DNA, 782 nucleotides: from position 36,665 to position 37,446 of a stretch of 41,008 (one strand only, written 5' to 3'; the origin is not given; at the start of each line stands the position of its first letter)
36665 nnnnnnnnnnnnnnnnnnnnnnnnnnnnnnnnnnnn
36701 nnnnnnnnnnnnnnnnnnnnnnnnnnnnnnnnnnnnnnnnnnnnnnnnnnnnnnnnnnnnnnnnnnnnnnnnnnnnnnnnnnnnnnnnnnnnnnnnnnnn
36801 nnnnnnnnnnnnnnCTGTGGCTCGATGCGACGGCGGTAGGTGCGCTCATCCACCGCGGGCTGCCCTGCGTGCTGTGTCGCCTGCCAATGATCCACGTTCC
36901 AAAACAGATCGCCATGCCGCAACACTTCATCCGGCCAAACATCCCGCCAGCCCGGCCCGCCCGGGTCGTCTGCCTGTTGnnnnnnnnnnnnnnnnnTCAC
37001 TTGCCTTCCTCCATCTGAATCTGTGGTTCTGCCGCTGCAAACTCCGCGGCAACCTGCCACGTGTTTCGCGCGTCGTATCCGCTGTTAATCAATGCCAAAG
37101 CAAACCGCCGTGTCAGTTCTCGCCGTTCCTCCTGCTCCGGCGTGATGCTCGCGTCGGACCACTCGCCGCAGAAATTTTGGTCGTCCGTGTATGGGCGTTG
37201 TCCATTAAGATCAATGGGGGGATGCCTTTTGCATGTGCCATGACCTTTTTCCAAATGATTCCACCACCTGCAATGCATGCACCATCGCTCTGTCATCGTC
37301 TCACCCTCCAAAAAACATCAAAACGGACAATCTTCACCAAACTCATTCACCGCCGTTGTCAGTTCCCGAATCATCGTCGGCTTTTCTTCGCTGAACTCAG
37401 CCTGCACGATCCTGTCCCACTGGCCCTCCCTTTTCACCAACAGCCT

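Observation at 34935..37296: Uncharacterised four-gene cassette in the replication operon: Cys-rich protein, two paralogous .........-module coiled-coil proteins and a DUF1353 protein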

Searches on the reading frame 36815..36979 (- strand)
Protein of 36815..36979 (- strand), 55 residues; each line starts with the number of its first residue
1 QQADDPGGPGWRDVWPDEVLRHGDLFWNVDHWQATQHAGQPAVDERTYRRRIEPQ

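Call 32: predict_structure(alignment_id=A2)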
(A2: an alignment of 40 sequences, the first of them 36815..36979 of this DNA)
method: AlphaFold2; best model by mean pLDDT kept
length: 55 residues; sequences in the alignment: 40
mean_pLDDT: 87.1   pTM: 0.70
mean pLDDT of the five models: 87.1, 86.1, 85.3, 84.9, 83.4
residues with pLDDT >= 90: 34; 70-90: 15; 50-70: 4; < 50: 2
segments of 3 or more residues with pLDDT < 50: none
pLDDT, mean of each block of 10 residues (from residue 1): 70 95 92 94 91 74
secondary structure, 60 per line:
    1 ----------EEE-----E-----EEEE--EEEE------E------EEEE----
elements in order: E11-13 E25-28 E31-34 E48-51
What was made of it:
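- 36815..36979 (-): Beta module of modA (residues 8-62), module type 2. AlphaFold2 on the module alone gives pLDDT 87.1 and pTM 0.70 (call 32).
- The module alone gives pLDDT 87 and pTM 0.70 with 4-5 strands (call 32). The module fold is predicted with high confidence (call 32).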

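Call 35: search_protein_families(library=pfam, alignment_id=A2, max_evalue=1)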
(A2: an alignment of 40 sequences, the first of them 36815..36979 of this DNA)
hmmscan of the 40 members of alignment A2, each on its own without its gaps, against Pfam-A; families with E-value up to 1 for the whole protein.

A. member 1, window:36815-36979:- (55 aa): 0 families

B. families by the number of members that match (of 40 scanned): 2 families
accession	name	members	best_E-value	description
PF10948.13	DUF2635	1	0.15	Protein of unknown function (DUF2635)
PF22383.1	AVR-Pik_HID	1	0.17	AVR-Pik-like, HMA interaction domain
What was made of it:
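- On Any described protein family for the ~55-aa module: Pfam on 40 modules gave no match better than E = 0.15 (call 35).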

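Call 36: fold_search(model_id=the predicted structure, library=pdb)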
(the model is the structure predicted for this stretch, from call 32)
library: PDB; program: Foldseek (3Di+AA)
matches with E <= 10: 109; with E <= 0.001: 0
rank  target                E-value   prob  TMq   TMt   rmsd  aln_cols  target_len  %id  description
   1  1y9q                  2.9e+00  0.05  0.28  0.13   5.6        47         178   11  Crystal Structure of HTH_3 family Transcriptional Regulator from Vibrio cholerae (released 2005-01-04)
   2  7eyl_A                3.1e+00  0.03  0.27  0.20   5.3        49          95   18  Crystal structure of Salmonella enterica ppnP (released 2022-02-09)
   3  7eyj                  4.1e+00  0.03  0.28  0.21   5.2        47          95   15  Crystal structure of Escherichia coli ppnP (released 2022-02-09)
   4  7y3e_A                4.4e+00  0.04  0.26  0.03   8.4        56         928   11  Cryo-EM structure of Arabidopsis thaliana SOS1 in an occluded state (released 2023-08-09)
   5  5ybs_B                4.4e+00  0.01  0.19  0.07   8.6        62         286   13  Fe(II)/(alpha)ketoglutarate-dependent dioxygenase PrhA-V150L/A232S in complex with berkeleyone A (released 2018-01-24)
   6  2i45_J                4.6e+00  0.03  0.29  0.22   5.4        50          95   18  Crystal structure of protein NMB1881 from Neisseria meningitidis (released 2006-09-19)
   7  8zyg_B                4.6e+00  0.03  0.28  0.18   9.0        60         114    7  Crystal structure of a cupin protein (tm1459, I49C-4py/H52A/C106D mutant) in copper (Cu) substituted form (released 2024-09-04)
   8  3e5q_C                5.0e+00  0.02  0.24  0.10   9.1        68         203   13  Unbound Oxidised CprK (released 2008-09-30)
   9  5gja_H                5.3e+00  0.03  0.29  0.07  10.3        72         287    7  Crystal structure of Arabidopsis thaliana ACO2 in complex with 2-PA (released 2017-05-10)
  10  2i45_I                5.3e+00  0.03  0.28  0.20   5.4        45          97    9  Crystal structure of protein NMB1881 from Neisseria meningitidis (released 2006-09-19)
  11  8awp_A                5.3e+00  0.03  0.26  0.18   6.2        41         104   10  Crystal structure of a manganese-containing cupin (tm1459) from Thermotoga maritima, variant 208 (V19I/R23H/M38I/I60F/ (released 2023-03-08)
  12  8awo_A                5.3e+00  0.03  0.27  0.18   6.3        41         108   10  Crystal structure of a manganese-containing cupin (tm1459) from Thermotoga maritima, variant AIFQ (Y7A/M38I/Y83F/C106Q (released 2023-03-08)
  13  2idq                  5.3e+00  0.02  0.21  0.14   7.6        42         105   21  Structure of M98A mutant of amicyanin, Cu(II) (released 2007-03-13)
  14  5ohs_A                5.3e+00  0.02  0.23  0.04  10.6        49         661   10  A GH31 family sulfoquinovosidase mutant D455N in complex with pNPSQ (released 2018-08-08)
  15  9uag_C                5.3e+00  0.01  0.21  0.07   9.1        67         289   12  Crystal structure of the OkaE-M71A mutant with a-ketoglutarate and okaramine A (released 2026-03-11)
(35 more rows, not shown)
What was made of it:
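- On Any described protein family for the ~55-aa module: Foldseek against PDB gave E > 2 (call 36).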

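Call 37: fold_search(model_id=the predicted structure, library=viral)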
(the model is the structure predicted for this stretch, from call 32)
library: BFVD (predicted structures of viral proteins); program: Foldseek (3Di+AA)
matches with E <= 10: 121; with E <= 0.001: 0
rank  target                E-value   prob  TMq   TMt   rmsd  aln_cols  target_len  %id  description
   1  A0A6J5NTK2            2.3e-01  0.94  0.63  0.30   4.2        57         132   24  Uncharacterized protein [uncultured Caudovirales phage]
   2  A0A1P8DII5            4.2e-01  0.91  0.58  0.06   3.8        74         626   15  (no name in the UniProt tables at hand)
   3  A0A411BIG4            4.8e-01  0.95  0.63  0.40   3.4        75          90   17  (no name in the UniProt tables at hand)
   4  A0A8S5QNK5            1.4e+00  0.23  0.42  0.20   4.2        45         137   13  Uncharacterized protein [Siphoviridae sp. ctWhx86]
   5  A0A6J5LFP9            2.3e+00  0.06  0.25  0.15   5.2        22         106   32  Uncharacterized protein [uncultured Caudovirales phage]
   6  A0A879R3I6            2.4e+00  0.03  0.22  0.10   6.9        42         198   19  Uncharacterized protein [Synechococcus phage S-SRM01]
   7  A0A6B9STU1            2.6e+00  0.08  0.37  0.29   7.7        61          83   13  (no name in the UniProt tables at hand)
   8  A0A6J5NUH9            2.9e+00  0.20  0.53  0.31   3.7        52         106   13  Uncharacterized protein [uncultured Caudovirales phage]
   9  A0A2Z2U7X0            2.9e+00  0.05  0.29  0.23   9.0        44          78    4  Uncharacterized protein [Ralstonia phage RPSC1]
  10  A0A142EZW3            2.9e+00  0.05  0.30  0.13   9.5        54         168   13  (no name in the UniProt tables at hand)
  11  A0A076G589            3.4e+00  0.08  0.38  0.33   6.8        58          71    5  Uncharacterized protein [Listeria phage LMTA-34]
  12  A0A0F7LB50            3.4e+00  0.04  0.26  0.15   9.7        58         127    9  DUF2190 domain-containing protein [uncultured marine virus]
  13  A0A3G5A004            3.4e+00  0.04  0.30  0.12   7.7        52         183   13  Oxidoreductase, 2OG-Fe(II) oxygenase [Harvfovirus sp.]
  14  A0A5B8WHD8            3.4e+00  0.03  0.24  0.20   8.2        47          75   28  Uncharacterized protein [Arthrobacter phage Qui]
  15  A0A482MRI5            3.6e+00  0.06  0.37  0.03  11.2        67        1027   13  Tail fiber protein [Escherichia phage vB_EcoP_R4596]
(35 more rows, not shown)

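Call 49: search_protein_representatives(alignment_id=A2)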
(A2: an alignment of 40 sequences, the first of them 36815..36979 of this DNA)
Query: 40 sequences, 56 profile positions. Proteins with E-value up to 0.001 (for the whole library): 587; up to 1e-10: 119; up to 1e-30: 12. The best 150 are listed.
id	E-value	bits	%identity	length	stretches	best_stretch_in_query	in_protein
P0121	1.6e-81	284.7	-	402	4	1-56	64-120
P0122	7.4e-54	196.1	-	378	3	2-56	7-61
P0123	3.0e-43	162.1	-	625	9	7-55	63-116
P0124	1.5e-41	156.7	-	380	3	2-56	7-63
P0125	3.5e-40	152.3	-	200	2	1-56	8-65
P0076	5.6e-40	151.7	-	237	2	1-56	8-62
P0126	6.1e-36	138.7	-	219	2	3-56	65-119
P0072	7.0e-36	138.5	-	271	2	1-56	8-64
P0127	9.4e-35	134.9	-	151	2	2-56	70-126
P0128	3.6e-34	133.1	-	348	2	1-56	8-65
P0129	1.0e-33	131.6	-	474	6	7-55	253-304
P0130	2.9e-32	127.0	-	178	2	1-56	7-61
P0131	2.4e-30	120.8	-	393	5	8-55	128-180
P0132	2.7e-30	120.7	-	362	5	9-53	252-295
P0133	5.6e-29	116.4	-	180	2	1-55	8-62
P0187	5.4e-14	68.4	-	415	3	8-56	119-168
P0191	2.0e-13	66.6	-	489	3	3-55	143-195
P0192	3.7e-13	65.8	-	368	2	8-56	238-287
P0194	5.8e-13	65.1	-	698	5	7-52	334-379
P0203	2.1e-12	63.4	-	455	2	7-53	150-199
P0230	7.8e-11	58.3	-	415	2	8-54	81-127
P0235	1.2e-10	57.8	-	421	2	7-54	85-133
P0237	1.3e-10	57.6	-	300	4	7-55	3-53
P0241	2.1e-10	57.0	-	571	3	10-55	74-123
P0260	1.2e-09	54.6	-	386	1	1-56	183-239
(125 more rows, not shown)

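Call 53: search_protein_families(library=pfam, alignment_id=A3, max_evalue=0.001)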
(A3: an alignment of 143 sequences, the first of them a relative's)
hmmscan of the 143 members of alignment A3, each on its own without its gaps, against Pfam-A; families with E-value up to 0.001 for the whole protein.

A. member 1, P0121 (402 aa): 0 families

B. families by the number of members that match (of 143 scanned): 22 families
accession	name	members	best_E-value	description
PF08614.16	ATG16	3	1.6e-05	Autophagy protein 16 (ATG16)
PF18909.5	dGTP_diPhyd_N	1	3.2e-28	dATP/dGTP diphosphohydrolase, N-terminal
PF14359.12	DUF4406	1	8.1e-24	Domain of unknown function (DUF4406)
PF07728.20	AAA_5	1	5.6e-10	AAA domain (dynein-related subfamily)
PF07087.16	DUF1353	1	1.3e-09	Protein of unknown function (DUF1353)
PF04389.22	Peptidase_M28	1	4.4e-09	Peptidase family M28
PF05622.17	HOOK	1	1.1e-06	HOOK protein coiled-coil region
PF11753.13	DUF3310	1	2.1e-06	Protein of unknwon function (DUF3310)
PF05014.21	Nuc_deoxyrib_tr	1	3.3e-06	Nucleoside 2-deoxyribosyltransferase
PF06818.20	Fez1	1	7e-05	Fez1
PF24963.1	DUF7768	1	7.4e-05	Domain of unknown function (DUF7768)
PF25764.1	KIF21A_4th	1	0.00015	KIF21A-like domain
PF13094.11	CENP-Q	1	0.0002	CENP-Q, a CENPA-CAD centromere complex subunit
PF05887.16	Trypan_PARP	1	0.00034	Procyclic acidic repetitive protein (PARP)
PF03938.19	OmpH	1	0.00037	Outer membrane protein (OmpH-like)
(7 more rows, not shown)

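Call 85: search_protein_families(library=pfam, proteins=[P0241, P0235, P0194, P0203, P0187, P0192, P0230, P0260, P0237, P0191], max_evalue=0.001)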
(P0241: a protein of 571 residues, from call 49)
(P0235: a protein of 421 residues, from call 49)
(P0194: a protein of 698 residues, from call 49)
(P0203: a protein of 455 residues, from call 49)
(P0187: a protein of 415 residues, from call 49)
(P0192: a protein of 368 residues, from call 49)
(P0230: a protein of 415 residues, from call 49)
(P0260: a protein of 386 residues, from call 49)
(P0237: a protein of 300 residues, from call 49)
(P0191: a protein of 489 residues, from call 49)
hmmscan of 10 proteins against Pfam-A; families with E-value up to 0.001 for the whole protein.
P0241 (571 aa): 0 families

P0235 (421 aa): 1 family
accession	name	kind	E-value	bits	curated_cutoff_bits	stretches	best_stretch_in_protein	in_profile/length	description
PF18909.5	dGTP_diPhyd_N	-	3.2e-28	98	27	1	142-237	2-94/99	dATP/dGTP diphosphohydrolase, N-terminal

P0194 (698 aa): 0 families

P0203 (455 aa): 0 families

P0187 (415 aa): 2 families
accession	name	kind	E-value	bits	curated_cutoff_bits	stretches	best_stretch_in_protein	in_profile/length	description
PF07728.20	AAA_5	-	5.6e-10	39.8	22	1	292-403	2-123/139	AAA domain (dynein-related subfamily)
PF01078.27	Mg_chelatase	-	0.00069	19.5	20.3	0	282-318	14-51/207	Magnesium chelatase, subunit ChlI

P0192 (368 aa): 1 family
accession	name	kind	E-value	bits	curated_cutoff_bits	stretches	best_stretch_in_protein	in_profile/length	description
PF05622.17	HOOK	-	1.1e-06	28.2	35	1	115-287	256-425/514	HOOK protein coiled-coil region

P0230 (415 aa): 0 families

P0260 (386 aa): 0 families

P0237 (300 aa): 0 families

P0191 (489 aa): 0 families
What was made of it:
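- Distant module proteins are fused to DNA-metabolism enzymes (calls 53, 85).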

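Call 90: search_dna_similar(query=P0123, collection=phages, mode=protein, max_evalue=0.001, max_rows=25)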
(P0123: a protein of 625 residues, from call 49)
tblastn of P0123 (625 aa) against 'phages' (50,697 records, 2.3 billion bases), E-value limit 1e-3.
No match.

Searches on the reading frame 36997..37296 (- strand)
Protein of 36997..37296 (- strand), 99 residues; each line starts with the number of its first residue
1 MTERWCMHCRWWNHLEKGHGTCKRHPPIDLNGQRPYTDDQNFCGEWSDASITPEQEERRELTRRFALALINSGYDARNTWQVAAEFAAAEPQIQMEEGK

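Call 3: search_protein_families(library=pfam, proteins=[window:36997-37296:-], max_evalue=0.1)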
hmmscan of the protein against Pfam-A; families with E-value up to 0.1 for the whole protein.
window:36997-37296:- (99 aa): 1 family
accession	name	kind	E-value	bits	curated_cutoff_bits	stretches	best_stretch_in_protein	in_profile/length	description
PF15121.11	TMEM71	-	0.089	12.9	27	1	7-56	48-97/152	TMEM71 protein family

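Call 4: search_protein_families(library=phrogs, proteins=[window:36997-37296:-], max_evalue=0.1)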
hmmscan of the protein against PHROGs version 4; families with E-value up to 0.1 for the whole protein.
window:36997-37296:- (99 aa): 1 family
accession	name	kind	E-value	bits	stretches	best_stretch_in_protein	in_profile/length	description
phrog_8503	-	unknown function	0.048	14.9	1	57-90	12-42/76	-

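Call 59: find_homologous_proteins(query=window:36997-37296:-, max_evalue=0.001)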
Query window:36997-37296:- (99 aa): 78 proteins with E <= 0.001 among 79 candidates.
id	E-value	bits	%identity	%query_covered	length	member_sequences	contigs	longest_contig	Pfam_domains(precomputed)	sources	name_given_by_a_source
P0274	2.1e-64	232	98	100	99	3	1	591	-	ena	-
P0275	7.9e-53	195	83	100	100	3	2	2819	-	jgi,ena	-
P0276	1.6e-51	191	81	100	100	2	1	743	-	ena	-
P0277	1.8e-51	191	80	100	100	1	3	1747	-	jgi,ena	-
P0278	7.7e-51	189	81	97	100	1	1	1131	-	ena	-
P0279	9.6e-50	185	79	97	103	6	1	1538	-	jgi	-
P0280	1.7e-47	178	76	97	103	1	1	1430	-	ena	-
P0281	7.7e-47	176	72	100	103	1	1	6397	-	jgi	jgi:hypothetical protein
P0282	2.2e-45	171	74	97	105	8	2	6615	-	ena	-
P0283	4.1e-36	141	66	100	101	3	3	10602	-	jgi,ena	-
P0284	5.7e-36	141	63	100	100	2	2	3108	-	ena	-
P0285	8.6e-35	137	62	100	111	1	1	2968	-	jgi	jgi:hypothetical protein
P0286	1.4e-34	136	67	97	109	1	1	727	-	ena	-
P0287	1.7e-34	136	62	100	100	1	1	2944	-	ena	-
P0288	2.4e-34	136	62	98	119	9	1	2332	-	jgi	jgi:hypothetical protein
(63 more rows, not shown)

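Call 74: search_protein_families(library=padloc, proteins=[window:36997-37296:-], max_evalue=0.1)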
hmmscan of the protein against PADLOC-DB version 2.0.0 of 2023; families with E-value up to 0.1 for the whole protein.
window:36997-37296:- (99 aa): 0 families

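Call 75: search_protein_families(library=ncbifam, proteins=[window:36997-37296:-], max_evalue=0.1)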
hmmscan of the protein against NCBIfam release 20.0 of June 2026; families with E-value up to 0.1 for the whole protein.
window:36997-37296:- (99 aa): 1 family
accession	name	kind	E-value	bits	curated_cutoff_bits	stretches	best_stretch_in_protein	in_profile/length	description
NF041450.1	MobP1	subfamily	0.069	12.5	200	1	51-91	180-220/321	MobP1 family relaxase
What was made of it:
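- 36997..37296 (-): C: 99-aa four-cysteine protein, a probable Zn-binding domain followed by a conserved helix. No Pfam, PHROG or NCBIfam family matches (calls 3, 4, 75).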
